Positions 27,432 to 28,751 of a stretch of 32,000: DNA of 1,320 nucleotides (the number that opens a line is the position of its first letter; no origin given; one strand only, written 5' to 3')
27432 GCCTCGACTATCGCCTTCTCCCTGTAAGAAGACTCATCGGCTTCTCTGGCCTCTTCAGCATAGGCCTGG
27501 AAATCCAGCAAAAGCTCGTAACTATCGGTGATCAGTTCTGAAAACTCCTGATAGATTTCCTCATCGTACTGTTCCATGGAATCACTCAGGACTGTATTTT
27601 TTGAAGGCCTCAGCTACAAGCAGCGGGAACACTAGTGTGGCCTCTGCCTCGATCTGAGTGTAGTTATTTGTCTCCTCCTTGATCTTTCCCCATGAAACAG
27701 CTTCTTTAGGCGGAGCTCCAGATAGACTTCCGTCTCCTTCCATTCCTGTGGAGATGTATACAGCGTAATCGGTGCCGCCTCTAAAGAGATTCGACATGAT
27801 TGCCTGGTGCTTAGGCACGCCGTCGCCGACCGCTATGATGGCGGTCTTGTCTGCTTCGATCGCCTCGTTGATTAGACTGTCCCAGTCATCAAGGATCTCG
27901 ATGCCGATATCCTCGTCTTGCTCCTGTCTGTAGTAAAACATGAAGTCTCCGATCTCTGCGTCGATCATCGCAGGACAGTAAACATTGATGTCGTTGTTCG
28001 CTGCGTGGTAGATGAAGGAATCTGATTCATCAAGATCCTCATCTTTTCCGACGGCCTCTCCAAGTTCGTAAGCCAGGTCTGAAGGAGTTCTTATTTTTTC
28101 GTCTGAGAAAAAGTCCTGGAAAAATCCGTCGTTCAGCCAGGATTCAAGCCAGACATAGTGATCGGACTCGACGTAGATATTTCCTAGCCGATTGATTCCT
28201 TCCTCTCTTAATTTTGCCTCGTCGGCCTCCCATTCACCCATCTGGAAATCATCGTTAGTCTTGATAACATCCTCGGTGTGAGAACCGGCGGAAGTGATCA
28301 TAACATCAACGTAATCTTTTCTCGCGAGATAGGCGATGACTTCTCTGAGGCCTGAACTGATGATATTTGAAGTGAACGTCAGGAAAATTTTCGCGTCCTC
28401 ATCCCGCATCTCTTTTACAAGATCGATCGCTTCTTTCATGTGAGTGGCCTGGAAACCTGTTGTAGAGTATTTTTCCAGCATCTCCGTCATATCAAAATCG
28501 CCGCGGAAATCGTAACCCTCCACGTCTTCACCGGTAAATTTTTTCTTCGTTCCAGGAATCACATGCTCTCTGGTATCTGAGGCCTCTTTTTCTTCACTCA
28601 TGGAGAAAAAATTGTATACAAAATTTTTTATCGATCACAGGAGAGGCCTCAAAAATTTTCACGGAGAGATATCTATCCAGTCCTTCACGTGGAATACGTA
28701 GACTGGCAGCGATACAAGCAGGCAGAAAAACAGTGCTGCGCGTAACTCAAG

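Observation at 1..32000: Strong over-representation of the palindromic hexamer AGGCCT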

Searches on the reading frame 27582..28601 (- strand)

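Call 22: search_protein_families(library=pfam, proteins=[window:27582-28601:-], max_evalue=0.01)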
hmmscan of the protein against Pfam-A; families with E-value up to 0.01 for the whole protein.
window:27582-28601:- (339 aa): 2 families
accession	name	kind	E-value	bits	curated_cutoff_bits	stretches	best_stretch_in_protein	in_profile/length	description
PF01916.23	DS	-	2.9e-94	316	27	1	40-331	1-287/288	Deoxyhypusine synthase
PF21570.3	ArgZ-like_C_2nd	-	0.0039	17.3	27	1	62-113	7-58/213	Arginine dihydrolase ArgZ-like, C-terminal, Rossmann fold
